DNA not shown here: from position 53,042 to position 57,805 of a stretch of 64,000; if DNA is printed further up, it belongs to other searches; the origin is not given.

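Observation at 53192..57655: Giant fusion of a FAD-linked oxidase with a SAM-methyltransferase-like domain plus a 600-aa unknown tail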

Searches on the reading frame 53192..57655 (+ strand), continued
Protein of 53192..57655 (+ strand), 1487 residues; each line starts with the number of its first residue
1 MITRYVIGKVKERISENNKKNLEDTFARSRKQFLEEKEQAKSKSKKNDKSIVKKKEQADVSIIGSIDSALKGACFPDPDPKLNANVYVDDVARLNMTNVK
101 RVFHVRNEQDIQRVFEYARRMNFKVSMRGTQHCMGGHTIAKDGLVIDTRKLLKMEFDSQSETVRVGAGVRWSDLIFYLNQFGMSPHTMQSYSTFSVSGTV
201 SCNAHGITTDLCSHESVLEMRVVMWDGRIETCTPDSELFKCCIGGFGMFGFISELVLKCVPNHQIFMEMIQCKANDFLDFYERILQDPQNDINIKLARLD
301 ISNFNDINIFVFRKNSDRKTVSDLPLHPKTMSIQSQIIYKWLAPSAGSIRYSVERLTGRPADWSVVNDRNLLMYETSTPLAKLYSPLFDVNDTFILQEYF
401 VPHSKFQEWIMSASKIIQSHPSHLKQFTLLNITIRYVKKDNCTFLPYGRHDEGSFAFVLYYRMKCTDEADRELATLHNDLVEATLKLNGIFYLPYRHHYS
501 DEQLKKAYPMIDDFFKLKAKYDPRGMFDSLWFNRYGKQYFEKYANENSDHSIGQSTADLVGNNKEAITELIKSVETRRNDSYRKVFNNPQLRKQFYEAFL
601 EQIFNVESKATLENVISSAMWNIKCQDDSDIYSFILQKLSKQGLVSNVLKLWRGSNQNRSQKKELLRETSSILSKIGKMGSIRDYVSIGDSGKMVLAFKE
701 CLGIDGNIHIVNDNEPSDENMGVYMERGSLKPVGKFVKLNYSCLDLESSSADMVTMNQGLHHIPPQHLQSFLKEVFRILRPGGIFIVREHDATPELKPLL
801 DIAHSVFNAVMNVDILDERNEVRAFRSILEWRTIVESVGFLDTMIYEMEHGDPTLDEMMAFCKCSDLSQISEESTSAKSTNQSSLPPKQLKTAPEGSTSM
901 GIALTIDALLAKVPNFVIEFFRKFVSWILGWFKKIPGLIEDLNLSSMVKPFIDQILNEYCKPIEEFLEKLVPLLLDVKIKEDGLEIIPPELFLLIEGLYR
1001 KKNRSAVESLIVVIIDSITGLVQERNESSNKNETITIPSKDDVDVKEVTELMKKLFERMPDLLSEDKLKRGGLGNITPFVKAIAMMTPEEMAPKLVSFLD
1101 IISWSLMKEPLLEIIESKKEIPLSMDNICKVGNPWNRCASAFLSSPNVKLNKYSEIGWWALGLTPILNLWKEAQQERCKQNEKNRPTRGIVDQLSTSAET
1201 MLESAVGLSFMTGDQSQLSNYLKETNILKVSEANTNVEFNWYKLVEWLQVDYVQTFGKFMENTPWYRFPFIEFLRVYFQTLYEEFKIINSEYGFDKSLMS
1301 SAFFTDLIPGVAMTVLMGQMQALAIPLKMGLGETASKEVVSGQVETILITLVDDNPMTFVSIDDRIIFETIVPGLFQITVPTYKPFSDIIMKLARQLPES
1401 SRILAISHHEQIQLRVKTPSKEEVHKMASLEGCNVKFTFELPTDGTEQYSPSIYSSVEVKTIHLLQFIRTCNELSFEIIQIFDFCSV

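Call 43: search_protein_families(library=pfam, proteins=[P0046, P0053, P0056, P0069, P0083, P0099], max_evalue=0.001)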
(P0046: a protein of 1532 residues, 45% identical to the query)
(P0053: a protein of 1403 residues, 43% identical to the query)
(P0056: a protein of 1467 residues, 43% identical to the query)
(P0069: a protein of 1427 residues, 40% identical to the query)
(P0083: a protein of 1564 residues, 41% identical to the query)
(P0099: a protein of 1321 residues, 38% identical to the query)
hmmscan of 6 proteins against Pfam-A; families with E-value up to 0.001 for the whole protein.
P0046 (1532 aa): 5 families
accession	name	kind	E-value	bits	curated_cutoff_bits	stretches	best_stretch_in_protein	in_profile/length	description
PF01565.28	FAD_binding_4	-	7.6e-28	97.4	26.4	1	422-552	4-138/139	FAD binding domain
PF08241.18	Methyltransf_11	-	3e-09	37.8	21.2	1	1058-1106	49-95/95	Methyltransferase domain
PF13649.12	Methyltransf_25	-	8.5e-09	36.4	27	1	1011-1102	9-97/97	Methyltransferase domain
PF04030.19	ALO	-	3e-06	27.6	23.1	1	717-852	125-257/258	D-arabinono-1,4-lactone oxidase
PF01209.24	Ubie_methyltran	-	9.2e-06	25.6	20.1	1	1058-1125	105-168/233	ubiE/COQ5 methyltransferase family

P0053 (1403 aa): 5 families
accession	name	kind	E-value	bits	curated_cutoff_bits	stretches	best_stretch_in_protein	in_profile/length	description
PF01565.28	FAD_binding_4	-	1.1e-23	83.9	26.4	1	357-489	3-139/139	FAD binding domain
PF04030.19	ALO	-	3.6e-05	24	23.1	1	651-787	124-257/258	D-arabinono-1,4-lactone oxidase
PF13489.12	Methyltransf_23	-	0.00011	22.5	27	1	994-1099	76-163/164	Methyltransferase domain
PF08241.18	Methyltransf_11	-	0.00019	22.4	21.2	1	988-1042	44-95/95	Methyltransferase domain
PF13649.12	Methyltransf_25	-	0.00025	22.1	27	0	945-1038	9-97/97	Methyltransferase domain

P0056 (1467 aa): 5 families
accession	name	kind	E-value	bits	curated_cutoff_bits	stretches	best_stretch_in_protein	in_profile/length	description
PF01565.28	FAD_binding_4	-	6.5e-31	107.3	26.4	1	363-493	3-137/139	FAD binding domain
PF13649.12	Methyltransf_25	-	9.4e-08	33.1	27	1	972-1063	9-97/97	Methyltransferase domain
PF08241.18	Methyltransf_11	-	5.6e-07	30.6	21.2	1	1019-1067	49-95/95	Methyltransferase domain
PF04030.19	ALO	-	4.9e-06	26.9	23.1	1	678-799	146-257/258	D-arabinono-1,4-lactone oxidase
PF01209.24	Ubie_methyltran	-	9.5e-05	22.3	20.1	1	1019-1091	105-174/233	ubiE/COQ5 methyltransferase family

P0069 (1427 aa): 5 families
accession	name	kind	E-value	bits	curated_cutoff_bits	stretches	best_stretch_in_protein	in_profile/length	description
PF01565.28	FAD_binding_4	-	6.5e-26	91.1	26.4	1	337-470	3-139/139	FAD binding domain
PF08241.18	Methyltransf_11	-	1.5e-06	29.2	21.2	1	990-1032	55-95/95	Methyltransferase domain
PF13649.12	Methyltransf_25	-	2.4e-05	25.4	27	1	984-1028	54-97/97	Methyltransferase domain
PF13489.12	Methyltransf_23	-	6.6e-05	23.1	27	1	992-1086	78-160/164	Methyltransferase domain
PF08242.18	Methyltransf_12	-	0.00045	21.3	30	0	954-1030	24-98/98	Methyltransferase domain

P0083 (1564 aa): 6 families
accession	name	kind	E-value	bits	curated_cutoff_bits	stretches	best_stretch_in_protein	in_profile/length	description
PF01565.28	FAD_binding_4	-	2.8e-24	85.8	26.4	1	451-582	3-139/139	FAD binding domain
PF13489.12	Methyltransf_23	-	1.4e-07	31.8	27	1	1086-1181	78-160/164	Methyltransferase domain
PF08241.18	Methyltransf_11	-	7.7e-07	30.1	21.2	1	1076-1126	46-95/95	Methyltransferase domain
PF13649.12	Methyltransf_25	-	5.7e-06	27.4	27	1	1079-1122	53-97/97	Methyltransferase domain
PF04030.19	ALO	-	1.4e-05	25.4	23.1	1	813-880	190-257/258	D-arabinono-1,4-lactone oxidase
PF08242.18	Methyltransf_12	-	0.00093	20.3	30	0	1079-1124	56-98/98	Methyltransferase domain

P0099 (1321 aa): 5 families
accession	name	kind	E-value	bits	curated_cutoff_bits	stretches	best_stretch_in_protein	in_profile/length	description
PF01565.28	FAD_binding_4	-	9.5e-20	71.1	26.4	1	287-422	4-138/139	FAD binding domain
PF08241.18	Methyltransf_11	-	1.2e-08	35.9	21.2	1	922-970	49-95/95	Methyltransferase domain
PF13489.12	Methyltransf_23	-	2.4e-07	31.1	27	1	927-1025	75-161/164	Methyltransferase domain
PF13649.12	Methyltransf_25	-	4.8e-07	30.8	27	1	922-966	53-97/97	Methyltransferase domain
PF08242.18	Methyltransf_12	-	0.00094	20.3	30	0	924-968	56-98/98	Methyltransferase domain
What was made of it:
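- Tried and rejected: They have no Pfam domain, and no DUF805 or GDPD (call 43).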

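Call 57: search_protein_families(library=ncbifam, proteins=[L029:7941-9362:+, L002:7974-10241:+, L002:10238-11302:+, L049:6846-7871:-, L049:7860-10316:+, L047:7938-9335:+, L011:7056-9302:+, L004:4202-5182:+, L007:6773-7885:-], max_evalue=0.0001)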
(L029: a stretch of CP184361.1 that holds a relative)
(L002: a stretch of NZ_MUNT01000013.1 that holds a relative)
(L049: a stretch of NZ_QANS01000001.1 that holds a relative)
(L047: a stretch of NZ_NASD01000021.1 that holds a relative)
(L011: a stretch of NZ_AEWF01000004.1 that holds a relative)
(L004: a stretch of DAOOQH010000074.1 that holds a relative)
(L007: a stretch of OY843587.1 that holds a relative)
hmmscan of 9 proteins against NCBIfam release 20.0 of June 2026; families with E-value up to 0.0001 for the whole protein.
L029:7941-9362:+ (473 aa): 8 families
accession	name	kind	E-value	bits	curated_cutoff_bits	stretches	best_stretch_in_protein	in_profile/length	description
NF053785.1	DcplphribOxDprE1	equivalog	2.9e-28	99.3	500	2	32-194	15-181/449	decaprenylphosphoryl-beta-D-ribose oxidase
TIGR01679.1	bact_FAD_ox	subfamily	2.5e-18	66.2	292.25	1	33-224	13-203/419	FAD-linked oxidoreductase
TIGR01678.1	FAD_lactone_ox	subfamily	3.1e-16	59.3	396.8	1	42-205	28-190/438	sugar 1,4-lactone oxidase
TIGR01676.1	GLDHase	equivalog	2.9e-14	52.8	458.25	1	20-199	50-231/541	L-galactonolactone dehydrogenase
NF041227.1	BagG_FevA2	exception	6.5e-09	34.9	850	1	19-198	36-212/455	bagremycin/ferroverdin biosynthesis FAD-dependent oxygenase BagG/FevA2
TIGR01677.1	pln_FAD_oxido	subfamily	4.2e-07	28.8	383.1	1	71-193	80-211/560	FAD-dependent oxidoreductase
TIGR00387.1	glcD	equivalog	4.7e-07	29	567.9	1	57-196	27-173/413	glycolate oxidase subunit GlcD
NF041226.1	BagK_FevA1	equivalog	6.4e-06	24.8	800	1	40-199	52-209/453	bagremycin/ferroverdin biosynthesis FAD-dependent oxygenase BagK/FevA1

L002:7974-10241:+ (755 aa): 6 families
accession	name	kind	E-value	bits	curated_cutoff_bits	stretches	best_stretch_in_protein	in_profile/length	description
NF053785.1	DcplphribOxDprE1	equivalog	1e-25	90.9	500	2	28-190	17-183/449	decaprenylphosphoryl-beta-D-ribose oxidase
TIGR01679.1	bact_FAD_ox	subfamily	3.9e-21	75.4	292.25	1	28-443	14-409/419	FAD-linked oxidoreductase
TIGR01678.1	FAD_lactone_ox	subfamily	2.6e-17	62.9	396.8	1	53-192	45-183/438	sugar 1,4-lactone oxidase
NF041227.1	BagG_FevA2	exception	3.5e-10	39.1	850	1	27-191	49-211/455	bagremycin/ferroverdin biosynthesis FAD-dependent oxygenase BagG/FevA2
TIGR01676.1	GLDHase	equivalog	1.5e-09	37.3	458.25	1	69-188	107-226/541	L-galactonolactone dehydrogenase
NF041226.1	BagK_FevA1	equivalog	4.5e-06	25.3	800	1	61-193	78-209/453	bagremycin/ferroverdin biosynthesis FAD-dependent oxygenase BagK/FevA1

L002:10238-11302:+ (354 aa): 0 families

L049:6846-7871:- (341 aa): 1 family
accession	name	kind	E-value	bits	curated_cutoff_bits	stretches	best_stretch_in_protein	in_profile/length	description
NF038261.1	rhodoquin_RquA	equivalog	3.1e-05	23.8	175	1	135-269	31-159/218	rhodoquinone biosynthesis methyltransferase RquA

L049:7860-10316:+ (818 aa): 7 families
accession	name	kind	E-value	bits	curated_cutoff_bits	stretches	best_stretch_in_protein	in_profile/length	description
NF053785.1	DcplphribOxDprE1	equivalog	3.5e-25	89.1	500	2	63-225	15-181/449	decaprenylphosphoryl-beta-D-ribose oxidase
TIGR01678.1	FAD_lactone_ox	subfamily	2.1e-22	79.7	396.8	1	63-227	15-181/438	sugar 1,4-lactone oxidase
TIGR01679.1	bact_FAD_ox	subfamily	5.9e-15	55.1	292.25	1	66-241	15-189/419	FAD-linked oxidoreductase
TIGR01676.1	GLDHase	equivalog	4.7e-14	52.1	458.25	1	66-226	65-227/541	L-galactonolactone dehydrogenase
TIGR00387.1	glcD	equivalog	7.7e-10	38.2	567.9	1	67-234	2-180/413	glycolate oxidase subunit GlcD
TIGR01677.1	pln_FAD_oxido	subfamily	2.3e-08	33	383.1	1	102-229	80-216/560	FAD-dependent oxidoreductase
NF041227.1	BagG_FevA2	exception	1.3e-05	24.1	850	1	52-224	38-207/455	bagremycin/ferroverdin biosynthesis FAD-dependent oxygenase BagG/FevA2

L047:7938-9335:+ (465 aa): 9 families
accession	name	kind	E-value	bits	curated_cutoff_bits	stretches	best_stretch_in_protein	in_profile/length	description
TIGR01679.1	bact_FAD_ox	subfamily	3.1e-26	92.2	292.25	1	29-458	6-416/419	FAD-linked oxidoreductase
NF053785.1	DcplphribOxDprE1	equivalog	1.5e-24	87.1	500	1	31-458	11-446/449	decaprenylphosphoryl-beta-D-ribose oxidase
TIGR01678.1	FAD_lactone_ox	subfamily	2.3e-24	86.1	396.8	1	37-237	17-216/438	sugar 1,4-lactone oxidase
TIGR01676.1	GLDHase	equivalog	6.8e-14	51.6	458.25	1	24-200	51-229/541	L-galactonolactone dehydrogenase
TIGR01677.1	pln_FAD_oxido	subfamily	5.6e-11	41.6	383.1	1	34-243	33-255/560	FAD-dependent oxidoreductase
NF041227.1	BagG_FevA2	exception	1.5e-10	40.3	850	1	24-197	38-208/455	bagremycin/ferroverdin biosynthesis FAD-dependent oxygenase BagG/FevA2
NF041226.1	BagK_FevA1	equivalog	2.6e-08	32.7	800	1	24-197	33-204/453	bagremycin/ferroverdin biosynthesis FAD-dependent oxygenase BagK/FevA1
TIGR00387.1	glcD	equivalog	1.4e-06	27.4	567.9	1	38-207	1-181/413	glycolate oxidase subunit GlcD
NF008408.0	PRK11230.1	equivalog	2.1e-05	23.2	897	1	31-205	55-236/499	glycolate oxidase subunit GlcD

L011:7056-9302:+ (748 aa): 10 families
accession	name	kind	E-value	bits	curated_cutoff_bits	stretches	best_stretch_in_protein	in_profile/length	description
NF053785.1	DcplphribOxDprE1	equivalog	1.4e-27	97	500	2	308-496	9-199/449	decaprenylphosphoryl-beta-D-ribose oxidase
TIGR01678.1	FAD_lactone_ox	subfamily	4.1e-25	88.6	396.8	1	307-735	8-436/438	sugar 1,4-lactone oxidase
TIGR01679.1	bact_FAD_ox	subfamily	2.9e-24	85.7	292.25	1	308-740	6-415/419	FAD-linked oxidoreductase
NF041226.1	BagK_FevA1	equivalog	4e-14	51.9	800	1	312-499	39-225/453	bagremycin/ferroverdin biosynthesis FAD-dependent oxygenase BagK/FevA1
TIGR01677.1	pln_FAD_oxido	subfamily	2.7e-12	46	383.1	1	310-503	30-237/560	FAD-dependent oxidoreductase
NF006989.0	PRK09454.1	equivalog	1.6e-11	44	264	1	46-119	10-82/251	glycerophosphodiester phosphodiesterase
NF041227.1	BagG_FevA2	exception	3.1e-11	42.5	850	1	314-495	46-225/455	bagremycin/ferroverdin biosynthesis FAD-dependent oxygenase BagG/FevA2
TIGR01676.1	GLDHase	equivalog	5.4e-11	42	458.25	1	315-513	63-261/541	L-galactonolactone dehydrogenase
NF053857.1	LysphglycPlipDStph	equivalog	9.6e-08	31.7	450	1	65-120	64-119/305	lysophosphatidylglycerol phospholipase D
TIGR00387.1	glcD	equivalog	5.5e-07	28.8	567.9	1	334-734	18-409/413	glycolate oxidase subunit GlcD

L004:4202-5182:+ (326 aa): 0 families

L007:6773-7885:- (370 aa): 0 families

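Call 58: find_homologous_proteins(query=L002:10238-11299:+, max_evalue=0.001)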
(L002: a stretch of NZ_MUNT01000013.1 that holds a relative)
Query L002:10238-11299:+ (354 aa): 1998 proteins with E <= 0.001 among 8000 candidates; the best 120 are listed.
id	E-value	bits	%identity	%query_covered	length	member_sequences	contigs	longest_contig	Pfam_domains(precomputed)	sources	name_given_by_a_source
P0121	4.7e-226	768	94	100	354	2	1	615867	-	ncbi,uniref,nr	ncbi:hypothetical protein [Rhodanobacter sp. C05]|uniref:hypothetical protein n=1 Tax=Rhodanobacter 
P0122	5.7e-224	761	94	100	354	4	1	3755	-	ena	-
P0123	2.7e-220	749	92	100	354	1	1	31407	-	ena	-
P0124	1.9e-206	703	86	100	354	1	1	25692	-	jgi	jgi:hypothetical protein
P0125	5.7e-204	695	87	97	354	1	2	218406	-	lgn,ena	-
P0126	1.3e-189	648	78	100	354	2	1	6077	-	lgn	-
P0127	2.8e-185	634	77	100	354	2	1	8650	-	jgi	-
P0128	1.4e-180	618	76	100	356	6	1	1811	-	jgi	jgi:hypothetical protein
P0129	4.5e-158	544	66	99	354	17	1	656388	-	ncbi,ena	-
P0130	1.9e-152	526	71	90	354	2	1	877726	-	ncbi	ncbi:hypothetical protein [Rhodanobacter koreensis]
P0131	1.6e-151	523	68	95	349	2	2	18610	-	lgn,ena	-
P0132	8.9e-150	517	69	91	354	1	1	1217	-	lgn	-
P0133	1.5e-149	516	66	95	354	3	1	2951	-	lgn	-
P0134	7.0e-147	507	69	90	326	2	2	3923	-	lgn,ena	-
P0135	6.2e-142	491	62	99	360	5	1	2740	-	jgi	jgi:hypothetical protein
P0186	6.4e-129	448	61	90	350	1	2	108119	-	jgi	-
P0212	9.8e-128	444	60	91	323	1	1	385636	-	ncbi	-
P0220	4.0e-127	442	58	96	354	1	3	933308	-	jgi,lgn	jgi:hypothetical protein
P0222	7.5e-127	441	61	91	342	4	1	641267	-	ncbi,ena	-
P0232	3.3e-126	439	59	96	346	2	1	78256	-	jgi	jgi:hypothetical protein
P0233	3.6e-126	439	57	95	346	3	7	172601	-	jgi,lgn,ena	-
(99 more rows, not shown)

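Call 59: find_encoding_contigs(protein=P0220, flank=7000, max_places=2)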
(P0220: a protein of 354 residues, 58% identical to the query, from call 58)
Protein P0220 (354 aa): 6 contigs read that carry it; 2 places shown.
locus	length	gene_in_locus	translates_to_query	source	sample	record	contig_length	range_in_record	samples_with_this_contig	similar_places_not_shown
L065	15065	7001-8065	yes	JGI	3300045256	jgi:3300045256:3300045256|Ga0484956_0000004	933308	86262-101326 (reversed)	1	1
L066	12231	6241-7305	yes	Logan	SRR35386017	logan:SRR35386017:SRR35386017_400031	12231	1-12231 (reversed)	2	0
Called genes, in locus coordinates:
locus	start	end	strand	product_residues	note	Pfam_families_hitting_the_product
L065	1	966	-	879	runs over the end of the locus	PF00133:tRNA-synt_1, PF09334:tRNA-synt_1g, PF13603:tRNA-synt_1_2, PF00133:tRNA-synt_1 (weak), PF08264:Anticodon_1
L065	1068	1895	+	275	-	PF04773:FecR, PF05036:SPOR (faint)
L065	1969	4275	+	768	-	PF00580:UvrD-helicase, PF13245:AAA_19, PF01443:Viral_helicase1 (faint), PF13087:AAA_12 (faint), PF13361:UvrD_C, PF13538:UvrD_C_2, PF21196:PcrA_UvrD_tudor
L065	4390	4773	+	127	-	PF05656:DUF805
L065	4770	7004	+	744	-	PF01565:FAD_binding_4, PF13489:Methyltransf_23 (weak), PF08241:Methyltransf_11 (weak), PF13649:Methyltransf_25 (weak)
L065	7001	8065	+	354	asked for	-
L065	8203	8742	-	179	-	PF04345:Chor_lyase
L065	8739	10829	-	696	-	PF17191:RecG_wedge, PF00270:DEAD, PF04851:ResIII, PF00271:Helicase_C, PF22590:Cas3-like_C_2 (faint), PF19833:RecG_dom3_C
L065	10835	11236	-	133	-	PF01042:Ribonuc_L-PSP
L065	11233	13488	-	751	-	PF13328:HD_4, PF01966:HD, PF04607:RelA_SpoT, PF02824:TGS, PF28438:RelA_RIS, PF13291:ACT_4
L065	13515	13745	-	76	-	PF01192:RNA_pol_Rpb6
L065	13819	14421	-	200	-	PF00625:Guanylate_kin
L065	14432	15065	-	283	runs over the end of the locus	PF03755:YicC-like_N, PF08340:YicC-like_C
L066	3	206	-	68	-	?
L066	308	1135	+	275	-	PF04773:FecR, PF05036:SPOR (faint)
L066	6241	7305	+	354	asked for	-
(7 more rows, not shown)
